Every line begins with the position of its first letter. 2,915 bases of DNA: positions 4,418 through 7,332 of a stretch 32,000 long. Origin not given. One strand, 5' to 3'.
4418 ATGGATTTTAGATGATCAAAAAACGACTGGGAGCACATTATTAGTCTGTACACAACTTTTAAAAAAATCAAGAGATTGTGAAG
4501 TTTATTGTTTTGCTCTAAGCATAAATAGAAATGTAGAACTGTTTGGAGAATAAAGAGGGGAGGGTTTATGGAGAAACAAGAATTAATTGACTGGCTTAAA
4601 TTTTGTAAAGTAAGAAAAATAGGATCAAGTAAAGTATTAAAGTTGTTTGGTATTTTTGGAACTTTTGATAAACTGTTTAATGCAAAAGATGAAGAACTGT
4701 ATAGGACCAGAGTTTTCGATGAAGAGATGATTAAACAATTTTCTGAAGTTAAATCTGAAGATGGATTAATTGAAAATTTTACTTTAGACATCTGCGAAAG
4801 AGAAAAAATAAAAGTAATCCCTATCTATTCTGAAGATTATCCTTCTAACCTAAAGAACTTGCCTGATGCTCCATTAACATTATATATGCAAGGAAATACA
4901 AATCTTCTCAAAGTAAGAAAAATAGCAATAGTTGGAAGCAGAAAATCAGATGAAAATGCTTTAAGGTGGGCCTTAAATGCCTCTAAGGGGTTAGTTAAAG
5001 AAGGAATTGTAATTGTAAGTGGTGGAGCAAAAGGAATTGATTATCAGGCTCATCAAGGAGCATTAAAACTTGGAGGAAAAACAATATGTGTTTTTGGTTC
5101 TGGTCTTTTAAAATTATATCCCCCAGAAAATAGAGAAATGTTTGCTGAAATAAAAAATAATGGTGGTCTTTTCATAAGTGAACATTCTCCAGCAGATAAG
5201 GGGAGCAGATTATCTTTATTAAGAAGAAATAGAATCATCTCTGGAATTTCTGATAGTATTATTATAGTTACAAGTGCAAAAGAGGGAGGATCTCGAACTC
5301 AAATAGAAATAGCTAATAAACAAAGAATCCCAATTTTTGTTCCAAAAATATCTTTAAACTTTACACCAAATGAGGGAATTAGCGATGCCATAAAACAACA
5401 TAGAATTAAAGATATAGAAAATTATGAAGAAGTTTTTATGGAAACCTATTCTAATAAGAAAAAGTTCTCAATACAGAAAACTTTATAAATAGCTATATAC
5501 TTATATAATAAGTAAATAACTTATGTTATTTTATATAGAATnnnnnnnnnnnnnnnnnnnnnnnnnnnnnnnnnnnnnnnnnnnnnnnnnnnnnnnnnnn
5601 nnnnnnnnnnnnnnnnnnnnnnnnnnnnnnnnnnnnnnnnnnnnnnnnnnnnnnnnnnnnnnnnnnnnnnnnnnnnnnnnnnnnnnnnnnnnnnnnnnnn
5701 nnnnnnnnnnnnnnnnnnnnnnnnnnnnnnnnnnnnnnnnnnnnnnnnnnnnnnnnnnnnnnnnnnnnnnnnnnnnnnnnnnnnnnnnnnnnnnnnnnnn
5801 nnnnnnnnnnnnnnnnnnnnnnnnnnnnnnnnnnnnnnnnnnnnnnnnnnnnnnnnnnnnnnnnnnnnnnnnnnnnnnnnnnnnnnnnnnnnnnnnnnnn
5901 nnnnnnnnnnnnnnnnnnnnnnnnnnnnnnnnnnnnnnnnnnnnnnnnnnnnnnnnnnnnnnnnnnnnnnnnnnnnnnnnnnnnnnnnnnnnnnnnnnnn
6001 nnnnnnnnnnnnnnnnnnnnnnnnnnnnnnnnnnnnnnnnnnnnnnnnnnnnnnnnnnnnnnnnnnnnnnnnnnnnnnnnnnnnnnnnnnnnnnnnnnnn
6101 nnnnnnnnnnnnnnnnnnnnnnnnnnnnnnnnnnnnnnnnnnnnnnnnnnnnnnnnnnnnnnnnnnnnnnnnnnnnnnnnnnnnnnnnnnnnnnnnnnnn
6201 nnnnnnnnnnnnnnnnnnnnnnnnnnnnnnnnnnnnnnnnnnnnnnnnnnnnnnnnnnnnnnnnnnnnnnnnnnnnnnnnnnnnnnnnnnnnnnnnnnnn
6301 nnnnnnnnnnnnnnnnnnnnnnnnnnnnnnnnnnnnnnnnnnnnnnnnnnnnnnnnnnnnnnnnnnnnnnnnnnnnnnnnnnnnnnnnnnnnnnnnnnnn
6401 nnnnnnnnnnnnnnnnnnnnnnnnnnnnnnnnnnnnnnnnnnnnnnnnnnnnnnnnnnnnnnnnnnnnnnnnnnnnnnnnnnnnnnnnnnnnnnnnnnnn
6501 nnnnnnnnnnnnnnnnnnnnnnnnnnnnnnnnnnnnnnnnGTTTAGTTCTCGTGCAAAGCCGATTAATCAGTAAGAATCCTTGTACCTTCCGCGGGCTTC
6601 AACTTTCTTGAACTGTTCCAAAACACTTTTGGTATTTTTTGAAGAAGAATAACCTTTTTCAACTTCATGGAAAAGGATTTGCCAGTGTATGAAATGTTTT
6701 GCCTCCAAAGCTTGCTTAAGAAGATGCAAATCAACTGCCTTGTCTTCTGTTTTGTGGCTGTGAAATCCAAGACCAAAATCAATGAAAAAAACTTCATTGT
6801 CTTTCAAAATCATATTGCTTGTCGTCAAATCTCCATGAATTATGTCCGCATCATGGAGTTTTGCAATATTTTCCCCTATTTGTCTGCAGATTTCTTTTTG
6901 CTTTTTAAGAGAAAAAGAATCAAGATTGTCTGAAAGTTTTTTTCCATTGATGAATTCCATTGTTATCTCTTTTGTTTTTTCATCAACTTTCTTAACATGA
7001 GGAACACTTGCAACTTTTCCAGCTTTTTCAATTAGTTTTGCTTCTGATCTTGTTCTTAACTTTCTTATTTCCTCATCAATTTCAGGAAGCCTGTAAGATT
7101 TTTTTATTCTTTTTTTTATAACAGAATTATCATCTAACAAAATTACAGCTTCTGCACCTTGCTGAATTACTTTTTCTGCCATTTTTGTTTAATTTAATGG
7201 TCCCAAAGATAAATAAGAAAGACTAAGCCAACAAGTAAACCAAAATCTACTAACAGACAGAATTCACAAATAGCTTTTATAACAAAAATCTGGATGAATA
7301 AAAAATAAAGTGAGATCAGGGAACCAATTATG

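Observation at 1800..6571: Cargo-carrying transposon: a 10-bp direct repeat plus inverted termini bracket 4.75 kb holding five passenger genes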

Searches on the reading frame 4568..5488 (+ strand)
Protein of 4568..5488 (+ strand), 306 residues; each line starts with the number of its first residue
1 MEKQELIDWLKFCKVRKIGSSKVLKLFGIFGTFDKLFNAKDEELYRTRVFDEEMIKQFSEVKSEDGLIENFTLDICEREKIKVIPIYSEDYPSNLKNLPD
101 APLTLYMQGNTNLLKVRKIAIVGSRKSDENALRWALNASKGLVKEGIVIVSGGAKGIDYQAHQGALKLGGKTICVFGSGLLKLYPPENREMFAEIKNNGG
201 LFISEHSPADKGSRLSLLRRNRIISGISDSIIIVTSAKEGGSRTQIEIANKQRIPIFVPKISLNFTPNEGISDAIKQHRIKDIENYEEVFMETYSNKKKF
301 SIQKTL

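Call 7: search_protein_families(library=pfam, proteins=[window:4568-5488:+], max_evalue=0.01)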
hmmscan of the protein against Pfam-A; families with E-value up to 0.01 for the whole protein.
window:4568-5488:+ (306 aa): 3 families
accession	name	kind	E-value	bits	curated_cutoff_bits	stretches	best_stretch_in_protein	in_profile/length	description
PF02481.21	DNA_processg_A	-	1.4e-59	201.3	29.6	1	76-278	2-206/212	DNA recombination-mediator protein A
PF18306.6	LDcluster4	-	2.7e-06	27.5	26.3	1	118-175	3-61/151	SLOG cluster4 family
PF10686.14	YAcAr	-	0.0053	17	28.2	0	118-163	2-47/66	YspA, cpYpsA-related SLOG family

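Call 22: search_protein_families(library=ncbifam, proteins=[window:4568-5488:+], max_evalue=0.01)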
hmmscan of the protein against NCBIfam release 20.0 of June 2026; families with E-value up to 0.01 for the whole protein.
window:4568-5488:+ (306 aa): 3 families
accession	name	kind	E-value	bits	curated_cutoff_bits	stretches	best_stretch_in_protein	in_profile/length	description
TIGR00732.1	dprA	equivalog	1.2e-55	188.1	191.15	1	74-281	2-209/220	DNA-processing protein DprA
NF008007.0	PRK10736.1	equivalog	3.3e-44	151.6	495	1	3-280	3-271/374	DNA-protecting protein DprA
TIGR00725.1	TIGR00725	hypoth_equivalog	6.1e-09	35.5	106.9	1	117-176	2-61/159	TIGR00725 family protein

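Call 44: search_protein_families(library=padloc, proteins=[window:4568-5485:+], max_evalue=0.001)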
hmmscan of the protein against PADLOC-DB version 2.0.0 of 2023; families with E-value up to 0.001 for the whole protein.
window:4568-5485:+ (306 aa): 3 families
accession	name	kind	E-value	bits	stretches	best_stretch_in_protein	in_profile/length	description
PDLC03961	ShosA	-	8.8e-57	190.7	1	15-295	20-294/303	-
PDLC03927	PsyrA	-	5.6e-41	139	1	36-261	50-275/398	-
PDLC02997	ShosA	-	4.5e-27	93.1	1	81-277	95-290/327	-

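Call 50: search_solved_structures(query=window:4568-5485:+, max_evalue=0.001)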
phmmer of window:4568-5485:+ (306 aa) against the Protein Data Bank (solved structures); distinct sequences matched with E-value up to 0.001: 7.
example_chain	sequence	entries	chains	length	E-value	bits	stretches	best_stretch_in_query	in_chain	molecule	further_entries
3uqz_A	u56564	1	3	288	3.1e-29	105.1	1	79-260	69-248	DNA processing protein DprA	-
9vzo_A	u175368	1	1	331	4.5e-25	91.5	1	81-279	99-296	DprA-like antitoxin protein ShosA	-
8zva_A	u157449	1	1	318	4.5e-25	91.5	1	81-279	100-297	DNA processing protein DprA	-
4ljk_A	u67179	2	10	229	3e-23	85.5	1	89-295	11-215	DNA processing chain A (DprA)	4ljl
5mll_A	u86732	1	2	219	4.3e-23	85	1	89-287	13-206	DNA processing chain A (DprA)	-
4ljr_A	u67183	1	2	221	7.1e-23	84.3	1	89-287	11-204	DNA processing chain A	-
3maj_A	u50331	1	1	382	1.7e-19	73.1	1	5-277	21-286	DNA processing chain A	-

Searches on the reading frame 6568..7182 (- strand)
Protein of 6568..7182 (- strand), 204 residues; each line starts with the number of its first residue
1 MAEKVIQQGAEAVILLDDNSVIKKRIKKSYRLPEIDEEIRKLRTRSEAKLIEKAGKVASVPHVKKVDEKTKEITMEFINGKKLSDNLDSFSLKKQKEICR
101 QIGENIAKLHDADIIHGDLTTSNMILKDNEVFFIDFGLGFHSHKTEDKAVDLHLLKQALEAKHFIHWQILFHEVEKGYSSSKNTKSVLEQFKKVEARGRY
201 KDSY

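Call 7: search_protein_families(library=pfam, proteins=[window:6568-7182:-], max_evalue=0.01)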
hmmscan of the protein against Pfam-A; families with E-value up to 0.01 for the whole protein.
window:6568-7182:- (204 aa): 9 families
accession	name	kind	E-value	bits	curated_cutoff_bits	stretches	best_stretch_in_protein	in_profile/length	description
PF00069.31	Pkinase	-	4.3e-10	39.9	31.7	1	21-146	27-152/263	Protein kinase domain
PF01163.29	RIO1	-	6e-10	39.5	22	1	37-137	48-149/187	RIO domain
PF03109.22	ABC1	-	5.3e-08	32.7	22.9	1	57-145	129-221/244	ABC1 atypical kinase-like domain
PF07714.23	PK_Tyr_Ser-Thr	-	7.2e-08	32.5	23.1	1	41-146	45-156/258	Protein tyrosine and serine/threonine kinase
PF06293.20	Kdo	-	2.2e-07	31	21.3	1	33-164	56-195/207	Lipopolysaccharide kinase (Kdo/WaaP) family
PF01636.29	APH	-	1e-06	29.2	23.2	0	114-138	170-196/239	Phosphotransferase enzyme family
PF06176.17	WaaY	-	0.0001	22.5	20.3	1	74-151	121-191/229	Lipopolysaccharide core biosynthesis protein (WaaY)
PF22303.2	OspG_kinase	-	0.0015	19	27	1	104-138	93-129/152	Protein kinase OspG, kinase domain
PF01633.27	Choline_kinase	-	0.0055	16.5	29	0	65-138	116-190/300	Choline/ethanolamine kinase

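Call 26: find_encoding_contigs(protein=window:6568-7182:-, flank=7000, max_places=10)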
Protein window:6568-7182:- (204 aa): 23 contigs read that carry it; 7 places shown.
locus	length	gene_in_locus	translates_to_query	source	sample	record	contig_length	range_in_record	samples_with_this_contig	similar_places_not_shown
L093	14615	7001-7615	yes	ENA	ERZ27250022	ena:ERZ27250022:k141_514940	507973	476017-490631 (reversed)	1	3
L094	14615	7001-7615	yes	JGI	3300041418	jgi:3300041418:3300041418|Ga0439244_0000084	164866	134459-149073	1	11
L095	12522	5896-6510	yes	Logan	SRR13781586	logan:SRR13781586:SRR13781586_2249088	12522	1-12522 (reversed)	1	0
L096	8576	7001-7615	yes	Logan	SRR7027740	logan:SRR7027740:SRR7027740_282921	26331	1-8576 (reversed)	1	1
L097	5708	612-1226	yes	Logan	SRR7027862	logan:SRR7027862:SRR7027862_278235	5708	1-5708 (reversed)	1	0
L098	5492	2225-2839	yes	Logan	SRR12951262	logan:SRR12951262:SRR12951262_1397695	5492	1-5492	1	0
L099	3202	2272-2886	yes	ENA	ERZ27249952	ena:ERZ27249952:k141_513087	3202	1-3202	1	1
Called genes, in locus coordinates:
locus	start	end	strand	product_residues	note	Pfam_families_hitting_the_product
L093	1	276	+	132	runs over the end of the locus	PF11645:PDDEXK_5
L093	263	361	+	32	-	-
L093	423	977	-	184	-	PF22090:Gins51_C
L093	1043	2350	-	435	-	PF01676:Metalloenzyme, PF10143:PhosphMutase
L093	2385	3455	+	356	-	PF02881:SRP54_N (weak), PF13245:AAA_19 (weak), PF00448:SRP54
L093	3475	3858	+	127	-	PF03412:Peptidase_C39 (weak)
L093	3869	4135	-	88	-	-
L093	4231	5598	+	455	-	PF02881:SRP54_N, PF00448:SRP54, PF13401:AAA_22 (weak), PF01656:CbiA (weak), PF02978:SRP_SPB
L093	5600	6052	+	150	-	PF01551:Peptidase_M23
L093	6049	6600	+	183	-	PF00561:Abhydrolase_1, PF06821:Ser_hydrolase, PF10230:LIDHydrolase (faint)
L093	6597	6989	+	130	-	PF07884:VKOR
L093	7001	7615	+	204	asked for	PF01636:APH (faint), PF07714:PK_Tyr_Ser-Thr, PF00069:Pkinase, PF01163:RIO1, PF06293:Kdo (weak), PF03109:ABC1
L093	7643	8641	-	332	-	PF01609:DDE_Tnp_1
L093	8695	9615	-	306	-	PF02481:DNA_processg_A, PF18306:LDcluster4 (faint)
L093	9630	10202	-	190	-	-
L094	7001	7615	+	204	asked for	PF01636:APH (faint), PF07714:PK_Tyr_Ser-Thr, PF00069:Pkinase, PF01163:RIO1, PF06293:Kdo (weak), PF03109:ABC1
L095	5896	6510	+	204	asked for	PF01636:APH (faint), PF07714:PK_Tyr_Ser-Thr, PF00069:Pkinase, PF01163:RIO1, PF06293:Kdo (weak), PF03109:ABC1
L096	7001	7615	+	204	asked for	PF01636:APH (faint), PF07714:PK_Tyr_Ser-Thr, PF00069:Pkinase, PF01163:RIO1, PF06293:Kdo (weak), PF03109:ABC1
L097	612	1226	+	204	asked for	PF01636:APH (faint), PF07714:PK_Tyr_Ser-Thr, PF00069:Pkinase, PF01163:RIO1, PF06293:Kdo (weak), PF03109:ABC1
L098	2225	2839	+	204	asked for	PF01636:APH (faint), PF07714:PK_Tyr_Ser-Thr, PF00069:Pkinase, PF01163:RIO1, PF06293:Kdo (weak), PF03109:ABC1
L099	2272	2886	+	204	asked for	PF01636:APH (faint), PF07714:PK_Tyr_Ser-Thr, PF00069:Pkinase, PF01163:RIO1, PF06293:Kdo (weak), PF03109:ABC1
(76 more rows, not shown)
